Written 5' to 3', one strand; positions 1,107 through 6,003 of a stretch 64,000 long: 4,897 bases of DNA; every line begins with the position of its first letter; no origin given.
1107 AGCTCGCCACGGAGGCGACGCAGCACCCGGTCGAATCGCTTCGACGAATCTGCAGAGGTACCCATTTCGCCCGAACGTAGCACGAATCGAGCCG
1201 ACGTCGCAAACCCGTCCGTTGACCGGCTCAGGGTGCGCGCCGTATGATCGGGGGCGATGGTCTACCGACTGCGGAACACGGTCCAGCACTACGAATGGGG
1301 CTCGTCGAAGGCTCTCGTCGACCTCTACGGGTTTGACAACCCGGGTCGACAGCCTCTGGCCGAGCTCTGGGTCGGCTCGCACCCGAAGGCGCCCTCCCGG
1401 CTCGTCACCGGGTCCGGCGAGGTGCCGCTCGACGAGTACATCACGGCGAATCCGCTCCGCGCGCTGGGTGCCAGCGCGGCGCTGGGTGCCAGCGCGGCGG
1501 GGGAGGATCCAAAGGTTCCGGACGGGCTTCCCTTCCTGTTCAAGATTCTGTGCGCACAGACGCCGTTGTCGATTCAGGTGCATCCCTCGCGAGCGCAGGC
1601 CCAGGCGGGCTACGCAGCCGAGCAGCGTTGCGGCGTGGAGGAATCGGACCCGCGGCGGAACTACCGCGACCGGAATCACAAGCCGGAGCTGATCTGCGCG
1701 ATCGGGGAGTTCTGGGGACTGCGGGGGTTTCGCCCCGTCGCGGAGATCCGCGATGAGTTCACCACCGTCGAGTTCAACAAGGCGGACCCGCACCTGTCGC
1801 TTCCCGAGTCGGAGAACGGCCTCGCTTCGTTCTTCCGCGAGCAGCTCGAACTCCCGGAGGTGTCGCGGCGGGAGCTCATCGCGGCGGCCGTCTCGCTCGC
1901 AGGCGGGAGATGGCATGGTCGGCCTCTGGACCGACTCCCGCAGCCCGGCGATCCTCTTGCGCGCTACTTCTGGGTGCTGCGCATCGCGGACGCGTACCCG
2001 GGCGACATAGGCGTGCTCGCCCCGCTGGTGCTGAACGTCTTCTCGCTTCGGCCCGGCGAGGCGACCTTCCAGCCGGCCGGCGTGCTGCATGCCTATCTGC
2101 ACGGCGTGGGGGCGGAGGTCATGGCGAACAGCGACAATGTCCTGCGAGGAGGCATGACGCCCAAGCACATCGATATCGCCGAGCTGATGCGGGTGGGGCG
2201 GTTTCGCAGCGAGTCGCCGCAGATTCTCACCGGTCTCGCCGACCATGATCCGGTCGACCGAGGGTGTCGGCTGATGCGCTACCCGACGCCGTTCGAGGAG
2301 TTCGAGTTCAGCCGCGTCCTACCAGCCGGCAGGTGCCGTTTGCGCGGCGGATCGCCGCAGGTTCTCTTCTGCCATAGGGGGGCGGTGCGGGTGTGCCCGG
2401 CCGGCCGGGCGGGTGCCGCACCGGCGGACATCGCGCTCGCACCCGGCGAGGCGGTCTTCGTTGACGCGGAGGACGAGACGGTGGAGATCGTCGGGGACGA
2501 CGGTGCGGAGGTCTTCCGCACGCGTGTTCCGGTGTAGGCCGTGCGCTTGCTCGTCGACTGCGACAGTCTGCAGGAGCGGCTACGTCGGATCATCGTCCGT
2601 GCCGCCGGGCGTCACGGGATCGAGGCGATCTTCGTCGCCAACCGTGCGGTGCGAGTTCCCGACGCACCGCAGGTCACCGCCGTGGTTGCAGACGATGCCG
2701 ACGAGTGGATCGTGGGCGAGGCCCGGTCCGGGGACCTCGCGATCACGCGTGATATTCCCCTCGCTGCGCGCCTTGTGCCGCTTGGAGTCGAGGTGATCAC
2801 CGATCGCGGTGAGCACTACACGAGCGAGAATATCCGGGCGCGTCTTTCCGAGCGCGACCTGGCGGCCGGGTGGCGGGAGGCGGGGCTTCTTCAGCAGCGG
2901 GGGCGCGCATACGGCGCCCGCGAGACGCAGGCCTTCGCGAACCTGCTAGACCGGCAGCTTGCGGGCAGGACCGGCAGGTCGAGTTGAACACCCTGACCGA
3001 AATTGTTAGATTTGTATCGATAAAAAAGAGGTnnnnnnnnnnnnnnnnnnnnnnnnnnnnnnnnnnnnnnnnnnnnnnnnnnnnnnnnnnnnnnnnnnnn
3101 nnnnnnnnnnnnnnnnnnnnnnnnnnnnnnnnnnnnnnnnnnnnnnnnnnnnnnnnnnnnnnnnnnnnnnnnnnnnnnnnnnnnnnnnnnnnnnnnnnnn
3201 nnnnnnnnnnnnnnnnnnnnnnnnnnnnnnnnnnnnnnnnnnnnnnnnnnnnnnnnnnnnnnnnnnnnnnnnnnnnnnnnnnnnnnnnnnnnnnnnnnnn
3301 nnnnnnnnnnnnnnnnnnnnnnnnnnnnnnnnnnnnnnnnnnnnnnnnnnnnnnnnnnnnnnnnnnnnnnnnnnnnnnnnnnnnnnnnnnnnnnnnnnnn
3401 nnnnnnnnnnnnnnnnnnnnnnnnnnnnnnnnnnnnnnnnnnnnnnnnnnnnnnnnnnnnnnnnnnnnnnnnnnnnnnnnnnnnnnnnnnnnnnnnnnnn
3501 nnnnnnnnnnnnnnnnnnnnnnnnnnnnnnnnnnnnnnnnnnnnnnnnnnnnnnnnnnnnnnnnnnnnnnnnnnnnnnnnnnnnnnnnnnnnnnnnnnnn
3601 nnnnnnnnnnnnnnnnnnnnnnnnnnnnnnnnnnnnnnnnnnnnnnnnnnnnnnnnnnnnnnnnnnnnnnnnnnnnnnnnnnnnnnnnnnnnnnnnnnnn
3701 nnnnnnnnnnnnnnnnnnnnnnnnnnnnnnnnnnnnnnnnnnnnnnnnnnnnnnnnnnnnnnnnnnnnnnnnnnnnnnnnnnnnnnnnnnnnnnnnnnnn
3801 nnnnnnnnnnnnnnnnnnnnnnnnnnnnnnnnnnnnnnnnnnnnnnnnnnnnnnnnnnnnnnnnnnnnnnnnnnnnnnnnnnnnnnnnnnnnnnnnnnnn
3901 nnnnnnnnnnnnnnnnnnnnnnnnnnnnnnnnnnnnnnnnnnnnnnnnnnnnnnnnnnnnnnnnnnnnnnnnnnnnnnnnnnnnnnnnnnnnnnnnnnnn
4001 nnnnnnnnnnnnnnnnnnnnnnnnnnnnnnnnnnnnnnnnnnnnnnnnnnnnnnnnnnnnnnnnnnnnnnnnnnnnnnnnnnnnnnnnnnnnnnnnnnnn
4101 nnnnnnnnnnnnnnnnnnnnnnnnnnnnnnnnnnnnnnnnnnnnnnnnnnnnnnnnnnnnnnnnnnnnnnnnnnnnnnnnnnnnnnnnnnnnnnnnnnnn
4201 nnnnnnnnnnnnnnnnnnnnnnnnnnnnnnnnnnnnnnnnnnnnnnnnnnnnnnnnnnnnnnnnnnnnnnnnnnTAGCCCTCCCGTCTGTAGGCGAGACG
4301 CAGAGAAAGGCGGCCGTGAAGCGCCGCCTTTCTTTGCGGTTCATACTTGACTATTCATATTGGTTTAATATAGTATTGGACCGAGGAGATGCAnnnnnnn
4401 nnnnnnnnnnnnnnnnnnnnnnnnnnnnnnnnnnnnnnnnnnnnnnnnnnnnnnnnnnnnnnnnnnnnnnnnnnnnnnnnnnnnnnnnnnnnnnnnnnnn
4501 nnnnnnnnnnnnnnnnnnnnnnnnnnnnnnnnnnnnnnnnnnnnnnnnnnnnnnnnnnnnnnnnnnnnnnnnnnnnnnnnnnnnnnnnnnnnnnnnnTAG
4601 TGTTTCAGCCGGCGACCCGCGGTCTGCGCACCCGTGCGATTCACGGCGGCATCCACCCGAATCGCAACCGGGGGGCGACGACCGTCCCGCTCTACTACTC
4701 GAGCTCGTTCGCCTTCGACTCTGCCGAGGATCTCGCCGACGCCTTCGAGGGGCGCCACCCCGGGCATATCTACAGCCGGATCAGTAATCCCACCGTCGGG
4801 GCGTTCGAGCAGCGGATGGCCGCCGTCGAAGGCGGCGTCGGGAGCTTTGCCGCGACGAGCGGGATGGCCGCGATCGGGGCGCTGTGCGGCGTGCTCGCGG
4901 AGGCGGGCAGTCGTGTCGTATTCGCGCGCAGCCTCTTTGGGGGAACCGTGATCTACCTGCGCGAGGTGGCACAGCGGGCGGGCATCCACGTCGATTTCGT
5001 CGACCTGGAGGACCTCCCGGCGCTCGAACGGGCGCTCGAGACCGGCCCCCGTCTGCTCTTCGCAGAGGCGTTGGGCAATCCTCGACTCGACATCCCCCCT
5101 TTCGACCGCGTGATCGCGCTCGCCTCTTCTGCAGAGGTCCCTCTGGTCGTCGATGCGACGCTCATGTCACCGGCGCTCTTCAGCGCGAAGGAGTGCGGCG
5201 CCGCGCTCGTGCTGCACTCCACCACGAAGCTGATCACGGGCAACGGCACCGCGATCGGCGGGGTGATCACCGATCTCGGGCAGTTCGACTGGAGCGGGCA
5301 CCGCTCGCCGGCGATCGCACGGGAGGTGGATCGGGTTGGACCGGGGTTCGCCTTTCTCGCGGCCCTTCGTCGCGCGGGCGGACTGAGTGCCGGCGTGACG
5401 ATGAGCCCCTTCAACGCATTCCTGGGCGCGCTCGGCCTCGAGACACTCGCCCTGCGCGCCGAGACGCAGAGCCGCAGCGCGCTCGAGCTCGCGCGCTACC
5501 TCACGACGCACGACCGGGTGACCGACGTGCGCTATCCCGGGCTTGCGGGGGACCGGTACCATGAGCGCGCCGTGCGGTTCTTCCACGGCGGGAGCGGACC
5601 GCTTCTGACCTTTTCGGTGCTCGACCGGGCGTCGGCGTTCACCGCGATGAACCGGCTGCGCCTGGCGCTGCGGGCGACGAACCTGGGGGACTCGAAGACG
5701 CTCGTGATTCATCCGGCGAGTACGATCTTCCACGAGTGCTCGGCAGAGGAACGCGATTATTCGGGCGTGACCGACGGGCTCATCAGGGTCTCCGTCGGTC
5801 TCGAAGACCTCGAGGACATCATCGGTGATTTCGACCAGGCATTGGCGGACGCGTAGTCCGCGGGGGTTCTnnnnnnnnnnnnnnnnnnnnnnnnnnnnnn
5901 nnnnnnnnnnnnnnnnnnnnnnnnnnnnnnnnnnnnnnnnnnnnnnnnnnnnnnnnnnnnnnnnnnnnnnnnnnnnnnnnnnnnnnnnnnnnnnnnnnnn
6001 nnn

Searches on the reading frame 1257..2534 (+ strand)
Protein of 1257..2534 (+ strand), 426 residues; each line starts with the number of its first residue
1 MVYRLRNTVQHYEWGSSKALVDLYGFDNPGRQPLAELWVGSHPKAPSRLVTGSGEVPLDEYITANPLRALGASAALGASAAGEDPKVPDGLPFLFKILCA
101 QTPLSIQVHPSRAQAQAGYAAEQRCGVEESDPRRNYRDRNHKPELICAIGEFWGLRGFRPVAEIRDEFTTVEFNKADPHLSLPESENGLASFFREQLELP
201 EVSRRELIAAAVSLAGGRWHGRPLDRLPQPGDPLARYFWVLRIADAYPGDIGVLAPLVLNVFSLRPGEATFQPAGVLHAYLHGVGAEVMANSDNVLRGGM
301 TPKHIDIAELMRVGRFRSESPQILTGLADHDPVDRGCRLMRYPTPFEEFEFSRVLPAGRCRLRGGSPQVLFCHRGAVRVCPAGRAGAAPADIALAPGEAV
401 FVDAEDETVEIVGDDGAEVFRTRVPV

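Call 46: search_protein_families(library=pfam, proteins=[window:1257-2534:+], max_evalue=0.001)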
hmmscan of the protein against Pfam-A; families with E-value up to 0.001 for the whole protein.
window:1257-2534:+ (426 aa): 1 family
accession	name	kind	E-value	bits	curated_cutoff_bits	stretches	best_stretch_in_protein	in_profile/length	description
PF20511.4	PMI_typeI_cat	-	1e-30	107.2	22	1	3-161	2-143/143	Phosphomannose isomerase type I, catalytic domain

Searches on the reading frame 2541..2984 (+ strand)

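Call 46: search_protein_families(library=pfam, proteins=[window:2541-2984:+], max_evalue=0.001)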
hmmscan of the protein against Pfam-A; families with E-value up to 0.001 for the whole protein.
window:2541-2984:+ (148 aa): 2 families
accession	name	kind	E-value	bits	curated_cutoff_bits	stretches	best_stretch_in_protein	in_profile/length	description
PF02639.20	DUF188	-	5.5e-34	117.1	24.3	1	17-140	1-128/130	Uncharacterized BCR, YaiI/YqxD family COG1671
PF18477.7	PIN_9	-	0.00049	20.7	26.3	1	11-90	38-115/116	PIN like domain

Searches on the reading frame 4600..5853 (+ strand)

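Call 46: search_protein_families(library=pfam, proteins=[window:4600-5853:+], max_evalue=0.001)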
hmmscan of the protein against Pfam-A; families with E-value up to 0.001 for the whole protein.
window:4600-5853:+ (418 aa): 1 family
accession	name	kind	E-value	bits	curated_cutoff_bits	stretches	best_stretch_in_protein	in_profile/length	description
PF01053.26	Cys_Met_Meta_PP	-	1.9e-102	343.1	27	1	11-415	2-380/381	Cys/Met metabolism PLP-dependent enzyme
